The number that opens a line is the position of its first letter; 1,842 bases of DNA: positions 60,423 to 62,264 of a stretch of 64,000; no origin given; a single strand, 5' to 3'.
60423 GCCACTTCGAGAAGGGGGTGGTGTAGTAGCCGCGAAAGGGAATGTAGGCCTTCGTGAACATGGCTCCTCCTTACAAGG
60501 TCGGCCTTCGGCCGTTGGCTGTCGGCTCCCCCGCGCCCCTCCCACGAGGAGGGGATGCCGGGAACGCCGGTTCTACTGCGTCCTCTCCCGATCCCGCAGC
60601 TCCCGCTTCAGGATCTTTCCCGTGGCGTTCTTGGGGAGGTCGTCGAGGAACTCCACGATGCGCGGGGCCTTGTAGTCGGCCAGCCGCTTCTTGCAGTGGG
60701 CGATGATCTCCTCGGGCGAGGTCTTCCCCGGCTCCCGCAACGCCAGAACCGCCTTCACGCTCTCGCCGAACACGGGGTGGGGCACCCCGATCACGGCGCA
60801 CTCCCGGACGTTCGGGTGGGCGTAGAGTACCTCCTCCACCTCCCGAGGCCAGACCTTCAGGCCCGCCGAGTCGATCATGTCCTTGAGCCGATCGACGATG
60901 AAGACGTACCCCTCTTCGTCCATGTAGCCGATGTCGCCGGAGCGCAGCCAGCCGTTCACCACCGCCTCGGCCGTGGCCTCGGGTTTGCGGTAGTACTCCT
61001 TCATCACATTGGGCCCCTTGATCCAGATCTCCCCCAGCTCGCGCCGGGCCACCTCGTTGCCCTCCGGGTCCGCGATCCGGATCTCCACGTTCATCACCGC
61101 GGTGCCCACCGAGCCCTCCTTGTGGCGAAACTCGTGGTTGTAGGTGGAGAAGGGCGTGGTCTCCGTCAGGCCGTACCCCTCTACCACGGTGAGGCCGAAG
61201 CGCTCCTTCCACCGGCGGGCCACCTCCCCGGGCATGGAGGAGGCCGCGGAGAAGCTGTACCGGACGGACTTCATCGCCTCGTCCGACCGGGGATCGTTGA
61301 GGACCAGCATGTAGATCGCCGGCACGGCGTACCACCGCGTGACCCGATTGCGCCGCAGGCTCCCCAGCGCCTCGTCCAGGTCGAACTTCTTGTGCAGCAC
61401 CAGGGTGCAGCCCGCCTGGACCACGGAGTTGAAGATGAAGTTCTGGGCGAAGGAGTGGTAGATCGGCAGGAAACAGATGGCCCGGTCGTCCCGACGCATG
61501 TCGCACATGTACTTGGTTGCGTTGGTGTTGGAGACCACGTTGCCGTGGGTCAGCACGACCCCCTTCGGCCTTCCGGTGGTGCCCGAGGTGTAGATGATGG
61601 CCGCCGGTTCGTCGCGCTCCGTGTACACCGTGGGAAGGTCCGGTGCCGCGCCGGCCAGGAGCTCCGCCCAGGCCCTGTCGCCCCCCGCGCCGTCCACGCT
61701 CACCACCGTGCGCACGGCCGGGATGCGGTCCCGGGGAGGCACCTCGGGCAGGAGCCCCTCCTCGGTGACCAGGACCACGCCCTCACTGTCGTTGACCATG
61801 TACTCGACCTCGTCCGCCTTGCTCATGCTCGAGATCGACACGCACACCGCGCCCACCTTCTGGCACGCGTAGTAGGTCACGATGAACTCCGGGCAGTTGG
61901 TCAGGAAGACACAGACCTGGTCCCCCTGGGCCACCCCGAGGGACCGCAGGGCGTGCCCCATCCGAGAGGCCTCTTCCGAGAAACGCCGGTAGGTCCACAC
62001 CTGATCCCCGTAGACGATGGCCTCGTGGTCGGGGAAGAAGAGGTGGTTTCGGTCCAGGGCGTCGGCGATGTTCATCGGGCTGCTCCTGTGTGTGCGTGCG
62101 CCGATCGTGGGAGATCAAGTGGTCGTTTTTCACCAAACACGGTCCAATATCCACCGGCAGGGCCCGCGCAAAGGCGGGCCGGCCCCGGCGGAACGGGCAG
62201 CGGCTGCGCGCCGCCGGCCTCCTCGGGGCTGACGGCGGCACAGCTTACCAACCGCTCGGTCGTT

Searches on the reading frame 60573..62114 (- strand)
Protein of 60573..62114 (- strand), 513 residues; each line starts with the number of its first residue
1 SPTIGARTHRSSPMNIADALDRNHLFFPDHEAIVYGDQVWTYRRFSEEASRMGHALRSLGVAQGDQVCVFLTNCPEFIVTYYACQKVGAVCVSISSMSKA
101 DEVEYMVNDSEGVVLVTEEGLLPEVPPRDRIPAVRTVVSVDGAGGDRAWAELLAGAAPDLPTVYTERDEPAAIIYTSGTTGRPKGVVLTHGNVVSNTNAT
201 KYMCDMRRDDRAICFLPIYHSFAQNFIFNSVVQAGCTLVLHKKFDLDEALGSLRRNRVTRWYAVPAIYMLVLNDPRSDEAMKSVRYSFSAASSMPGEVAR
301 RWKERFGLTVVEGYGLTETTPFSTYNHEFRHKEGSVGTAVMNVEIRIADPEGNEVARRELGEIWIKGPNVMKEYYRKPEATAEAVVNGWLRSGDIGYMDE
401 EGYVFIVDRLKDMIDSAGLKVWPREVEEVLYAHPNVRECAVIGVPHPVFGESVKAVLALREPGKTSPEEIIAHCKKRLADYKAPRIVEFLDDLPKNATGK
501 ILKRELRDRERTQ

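Call 62: search_protein_families(library=pfam, proteins=[window:60573-62114:-], max_evalue=0.00001)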
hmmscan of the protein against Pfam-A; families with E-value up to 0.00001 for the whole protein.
window:60573-62114:- (513 aa): 2 families
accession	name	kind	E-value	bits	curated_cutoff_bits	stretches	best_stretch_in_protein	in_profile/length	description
PF00501.34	AMP-binding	-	5e-96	322.3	29.9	1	27-375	8-384/384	AMP-binding enzyme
PF13193.12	AMP-binding_C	-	7.5e-23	81.7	24.5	1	425-500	1-76/76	AMP-binding enzyme C-terminal domain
